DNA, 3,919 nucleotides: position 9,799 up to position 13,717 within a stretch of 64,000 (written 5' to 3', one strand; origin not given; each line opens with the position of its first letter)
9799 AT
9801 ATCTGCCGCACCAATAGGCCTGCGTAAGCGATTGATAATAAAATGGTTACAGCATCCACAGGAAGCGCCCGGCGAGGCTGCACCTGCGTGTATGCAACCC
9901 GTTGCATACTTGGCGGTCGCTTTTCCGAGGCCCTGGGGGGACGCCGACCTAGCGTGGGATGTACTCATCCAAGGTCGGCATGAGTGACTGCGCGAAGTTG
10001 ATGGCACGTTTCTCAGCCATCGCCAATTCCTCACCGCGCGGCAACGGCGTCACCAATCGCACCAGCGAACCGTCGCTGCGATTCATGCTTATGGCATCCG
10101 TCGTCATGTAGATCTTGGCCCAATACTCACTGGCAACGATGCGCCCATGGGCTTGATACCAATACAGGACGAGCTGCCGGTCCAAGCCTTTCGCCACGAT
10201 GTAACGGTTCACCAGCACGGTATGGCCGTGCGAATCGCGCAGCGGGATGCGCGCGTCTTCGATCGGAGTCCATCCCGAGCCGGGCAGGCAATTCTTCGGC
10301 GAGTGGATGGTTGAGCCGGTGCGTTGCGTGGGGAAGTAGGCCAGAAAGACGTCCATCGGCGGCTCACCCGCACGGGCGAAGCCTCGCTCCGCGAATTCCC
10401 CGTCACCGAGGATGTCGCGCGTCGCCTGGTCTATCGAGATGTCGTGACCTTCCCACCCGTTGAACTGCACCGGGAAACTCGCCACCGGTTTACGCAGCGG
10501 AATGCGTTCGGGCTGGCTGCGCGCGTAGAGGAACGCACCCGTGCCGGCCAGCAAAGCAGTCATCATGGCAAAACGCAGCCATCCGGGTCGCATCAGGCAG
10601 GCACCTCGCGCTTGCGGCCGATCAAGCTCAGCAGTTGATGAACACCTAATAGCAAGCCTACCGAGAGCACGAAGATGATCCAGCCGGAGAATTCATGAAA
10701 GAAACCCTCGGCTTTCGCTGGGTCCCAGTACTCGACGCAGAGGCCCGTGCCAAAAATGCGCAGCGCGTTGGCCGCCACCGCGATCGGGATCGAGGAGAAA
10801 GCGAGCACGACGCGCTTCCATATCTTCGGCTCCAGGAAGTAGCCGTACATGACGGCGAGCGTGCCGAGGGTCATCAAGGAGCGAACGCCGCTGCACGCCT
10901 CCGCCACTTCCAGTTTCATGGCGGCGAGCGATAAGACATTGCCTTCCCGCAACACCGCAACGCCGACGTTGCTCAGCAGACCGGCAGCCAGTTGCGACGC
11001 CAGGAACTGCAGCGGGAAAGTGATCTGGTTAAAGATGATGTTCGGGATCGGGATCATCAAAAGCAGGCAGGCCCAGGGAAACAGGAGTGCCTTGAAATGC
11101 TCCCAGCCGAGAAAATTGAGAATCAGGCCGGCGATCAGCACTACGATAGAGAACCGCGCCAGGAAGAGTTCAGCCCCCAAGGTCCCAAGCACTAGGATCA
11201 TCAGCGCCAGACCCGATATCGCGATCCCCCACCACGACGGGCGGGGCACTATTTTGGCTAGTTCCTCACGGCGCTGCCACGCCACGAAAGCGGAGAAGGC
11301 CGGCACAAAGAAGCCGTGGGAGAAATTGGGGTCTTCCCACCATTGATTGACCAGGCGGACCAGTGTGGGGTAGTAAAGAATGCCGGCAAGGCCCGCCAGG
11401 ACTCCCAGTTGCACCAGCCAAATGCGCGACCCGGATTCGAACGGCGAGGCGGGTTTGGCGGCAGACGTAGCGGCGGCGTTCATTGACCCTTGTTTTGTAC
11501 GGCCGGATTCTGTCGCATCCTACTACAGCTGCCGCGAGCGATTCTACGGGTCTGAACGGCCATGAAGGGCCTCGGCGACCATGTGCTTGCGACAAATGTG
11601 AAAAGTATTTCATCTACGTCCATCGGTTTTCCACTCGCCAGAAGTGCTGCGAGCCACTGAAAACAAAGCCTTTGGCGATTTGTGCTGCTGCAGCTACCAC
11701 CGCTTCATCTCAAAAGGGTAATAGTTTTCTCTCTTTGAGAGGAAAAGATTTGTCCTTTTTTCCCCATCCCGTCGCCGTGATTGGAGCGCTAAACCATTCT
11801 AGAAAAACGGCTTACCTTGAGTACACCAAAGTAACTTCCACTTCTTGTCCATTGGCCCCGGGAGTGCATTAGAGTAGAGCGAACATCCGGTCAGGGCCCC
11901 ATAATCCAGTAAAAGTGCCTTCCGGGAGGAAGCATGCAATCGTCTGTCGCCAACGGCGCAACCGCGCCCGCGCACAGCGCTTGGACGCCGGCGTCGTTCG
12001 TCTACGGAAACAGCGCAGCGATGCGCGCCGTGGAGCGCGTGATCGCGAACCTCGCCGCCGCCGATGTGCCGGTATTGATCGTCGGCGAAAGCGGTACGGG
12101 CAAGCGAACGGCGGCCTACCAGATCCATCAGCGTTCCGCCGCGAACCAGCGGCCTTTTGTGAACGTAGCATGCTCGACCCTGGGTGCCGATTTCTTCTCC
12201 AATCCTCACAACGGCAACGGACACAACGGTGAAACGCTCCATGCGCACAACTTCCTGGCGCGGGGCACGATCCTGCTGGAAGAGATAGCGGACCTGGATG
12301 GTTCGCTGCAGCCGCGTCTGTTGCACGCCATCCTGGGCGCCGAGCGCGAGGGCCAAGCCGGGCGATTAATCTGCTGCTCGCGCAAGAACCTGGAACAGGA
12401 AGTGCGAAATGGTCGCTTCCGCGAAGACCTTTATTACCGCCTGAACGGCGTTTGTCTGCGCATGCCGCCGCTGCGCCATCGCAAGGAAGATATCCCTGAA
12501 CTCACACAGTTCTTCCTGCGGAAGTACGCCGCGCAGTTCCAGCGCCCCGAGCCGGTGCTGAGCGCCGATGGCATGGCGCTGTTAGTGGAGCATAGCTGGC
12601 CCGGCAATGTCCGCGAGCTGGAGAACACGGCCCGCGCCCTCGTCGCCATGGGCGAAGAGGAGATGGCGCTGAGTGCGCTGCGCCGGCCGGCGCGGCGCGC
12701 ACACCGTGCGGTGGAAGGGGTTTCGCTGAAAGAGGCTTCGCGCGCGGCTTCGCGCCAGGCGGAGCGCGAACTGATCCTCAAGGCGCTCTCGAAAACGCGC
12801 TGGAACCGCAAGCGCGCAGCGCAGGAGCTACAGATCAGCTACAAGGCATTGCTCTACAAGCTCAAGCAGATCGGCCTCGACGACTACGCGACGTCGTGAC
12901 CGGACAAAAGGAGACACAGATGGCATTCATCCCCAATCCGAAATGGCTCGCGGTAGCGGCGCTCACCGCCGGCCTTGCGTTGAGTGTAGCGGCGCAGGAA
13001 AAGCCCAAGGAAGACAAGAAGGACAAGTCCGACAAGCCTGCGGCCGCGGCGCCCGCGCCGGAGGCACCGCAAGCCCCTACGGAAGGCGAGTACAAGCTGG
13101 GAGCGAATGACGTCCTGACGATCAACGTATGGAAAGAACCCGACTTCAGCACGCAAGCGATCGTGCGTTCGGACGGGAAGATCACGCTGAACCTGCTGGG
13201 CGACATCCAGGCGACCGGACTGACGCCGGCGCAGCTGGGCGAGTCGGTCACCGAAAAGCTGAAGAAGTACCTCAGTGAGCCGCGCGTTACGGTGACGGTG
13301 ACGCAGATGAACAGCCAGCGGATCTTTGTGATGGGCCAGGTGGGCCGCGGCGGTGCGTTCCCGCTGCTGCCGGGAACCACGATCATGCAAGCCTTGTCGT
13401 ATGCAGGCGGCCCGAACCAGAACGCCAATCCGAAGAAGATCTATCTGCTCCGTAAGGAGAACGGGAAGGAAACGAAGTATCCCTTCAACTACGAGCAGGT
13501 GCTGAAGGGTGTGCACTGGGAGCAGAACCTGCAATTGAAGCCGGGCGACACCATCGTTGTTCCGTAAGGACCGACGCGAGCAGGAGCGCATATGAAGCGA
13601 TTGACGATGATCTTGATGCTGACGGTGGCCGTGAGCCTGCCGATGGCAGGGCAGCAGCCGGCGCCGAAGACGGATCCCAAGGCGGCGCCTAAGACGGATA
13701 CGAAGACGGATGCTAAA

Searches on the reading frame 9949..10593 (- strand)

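Call 100: search_protein_families(library=ncbifam, proteins=[window:9949-10593:-], max_evalue=1e-10)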
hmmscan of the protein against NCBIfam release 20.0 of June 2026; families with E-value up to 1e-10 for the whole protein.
window:9949-10593:- (214 aa): 4 families
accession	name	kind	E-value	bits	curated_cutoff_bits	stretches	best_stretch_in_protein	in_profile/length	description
TIGR04152.1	exosort_VPLPA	exception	2.5e-51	175.3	400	1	9-213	281-486/486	VPLPA-CTERM-specific exosortase XrtD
TIGR02914.1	EpsI_fam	equivalog_domain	8e-33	113.4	42.8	1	38-211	2-173/174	exosortase C-terminal domain/associated protein EpsI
NF038142.1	exosort_XrtW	exception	4.8e-27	94.5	425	1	8-212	298-494/494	exosortase W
NF045608.2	EpsI_type_V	exception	8.8e-11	41.5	228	0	11-207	10-207/218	exosortase-associated protein EpsI, V-type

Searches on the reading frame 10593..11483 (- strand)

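Call 38: search_protein_families(library=pfam, proteins=[window:10593-11483:-], max_evalue=0.0001)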
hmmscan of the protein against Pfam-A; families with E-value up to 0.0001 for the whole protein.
window:10593-11483:- (296 aa): 1 family
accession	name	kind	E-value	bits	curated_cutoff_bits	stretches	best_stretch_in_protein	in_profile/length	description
PF09721.15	Exosortase_EpsH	-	7.3e-76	255.3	25.7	1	32-284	3-253/254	Transmembrane exosortase (Exosortase_EpsH)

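Call 100: search_protein_families(library=ncbifam, proteins=[window:10593-11483:-], max_evalue=1e-10)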
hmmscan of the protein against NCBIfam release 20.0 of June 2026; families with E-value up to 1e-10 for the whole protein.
window:10593-11483:- (296 aa): 10 families
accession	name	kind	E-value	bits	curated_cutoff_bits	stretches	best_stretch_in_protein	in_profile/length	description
TIGR04152.1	exosort_VPLPA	exception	9.5e-73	245.9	400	1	46-292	2-249/486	VPLPA-CTERM-specific exosortase XrtD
NF038142.1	exosort_XrtW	exception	9.6e-66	222.1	425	1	24-287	3-267/494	exosortase W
TIGR03109.2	exosort_XrtA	exception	8.9e-62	208.9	208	1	26-284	3-258/261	exosortase A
TIGR02602.1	8TM_EpsH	subfamily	9.1e-59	198.9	105.55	1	46-282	2-237/241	exosortase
NF035943.2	exosort_XrtV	exception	3.7e-44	151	313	1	29-286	9-267/270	exosortase V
TIGR03113.1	exosort_XrtB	exception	2.8e-37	128.8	275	1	28-287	4-266/268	exosortase B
TIGR04151.1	exosort_VPDSG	exception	2.2e-25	89.7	300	1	53-288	57-299/306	VPDSG-CTERM-specific exosortase XrtC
TIGR04178.1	exo_archaeo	signature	1.3e-21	76.7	23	1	191-285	1-95/97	exosortase/archaeosortase family protein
TIGR04156.1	cyanoexo_CrtB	exception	9.4e-14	51.6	300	1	29-285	6-264/280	cyanoexosortase B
NF033464.1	cyanoexo_CrtC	exception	1.1e-13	51.4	225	1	28-272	9-261/278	cyanoexosortase C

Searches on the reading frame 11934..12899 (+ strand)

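Call 29: search_protein_families(library=ncbifam, proteins=[window:11934-12899:+], max_evalue=0.00001)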
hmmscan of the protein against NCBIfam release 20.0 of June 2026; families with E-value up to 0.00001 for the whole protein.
window:11934-12899:+ (321 aa): 24 families
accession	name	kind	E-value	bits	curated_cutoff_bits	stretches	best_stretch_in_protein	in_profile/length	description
TIGR01817.1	nifA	equivalog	9.9e-55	186.3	528.85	1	14-241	189-429/534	nif-specific transcriptional activator NifA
NF050807.1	TransRegFlbDCaul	equivalog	1.4e-54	185.7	750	1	26-313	123-438/454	sigma-54-dependent transcriptional regulator FlbD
NF008469.0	PRK11361.1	equivalog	7.7e-52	176.5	714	1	22-316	144-457/461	acetoacetate metabolism transcriptional regulator AtoC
TIGR02915.1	PEP_resp_reg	equivalog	6.2e-51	173.6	502.6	1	23-313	141-442/445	PEP-CTERM-box response regulator transcription factor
NF041552.1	TF_PrdR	equivalog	7.5e-51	173.1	795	1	23-312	269-575/577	sigma-54 dependent transcriptional regulator PrdR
TIGR01818.1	ntrC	equivalog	1.7e-50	172.2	558.6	1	20-243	133-370/463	nitrogen regulation protein NR(I)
NF007689.0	PRK10365.1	equivalog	1.3e-49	169.2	760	1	22-311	140-440/441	sigma-54-dependent response regulator transcription factor ZraR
NF051870.1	NAssimRespRegNtrX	equivalog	5.1e-49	167.4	600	1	23-315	141-452/452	nitrogen assimilation response regulator NtrX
NF008085.0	PRK10820.1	equivalog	1.1e-47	162.8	576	1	25-316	208-513/520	transcriptional regulator TyrR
NF038308.1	RNA_repair_RtcR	equivalog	1.4e-46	159.4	650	1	21-305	180-503/530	RNA repair transcriptional activator RtcR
NF003451.0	PRK05022.1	equivalog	2.5e-45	155.2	476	1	21-315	190-510/512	nitric oxide reductase transcriptional regulator NorR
TIGR02974.1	phageshock_pspF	equivalog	1.4e-43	149.4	443.55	1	25-247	3-241/336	phage shock protein operon transcriptional activator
NF008176.1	PRK10923.1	equivalog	5e-43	147.4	620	1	16-241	133-372/469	nitrogen regulation protein NR(I)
NF041906.1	V4R_TF_MobR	exception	5.9e-43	147.2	999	1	24-312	235-543/544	phenol degradation transcriptional regulator MobR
TIGR02329.1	propionate_PrpR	equivalog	2.2e-41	142.1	499.2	1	21-311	212-525/526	propionate catabolism operon regulatory protein PrpR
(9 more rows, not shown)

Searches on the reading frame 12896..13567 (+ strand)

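Call 29: search_protein_families(library=ncbifam, proteins=[window:12896-13567:+], max_evalue=0.00001)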
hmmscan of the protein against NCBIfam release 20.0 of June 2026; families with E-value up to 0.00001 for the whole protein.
window:12896-13567:+ (223 aa): 4 families
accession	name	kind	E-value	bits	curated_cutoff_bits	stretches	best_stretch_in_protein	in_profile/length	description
TIGR03027.2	pepcterm_export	equivalog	8.4e-40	136.2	180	1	65-223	2-165/169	XrtA/PEP-CTERM system exopolysaccharide export protein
NF041843.1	EpsY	equivalog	4.3e-37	127.4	320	1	58-222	45-210/211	exopolysaccharide export protein EpsY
TIGR03028.1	EpsE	equivalog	3.7e-27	95.2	262.65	1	65-222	1-159/239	polysaccharide export protein EpsE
NF011658.0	PRK15078.1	subfamily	8.9e-22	77.3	333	1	47-223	66-250/380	polysaccharide export protein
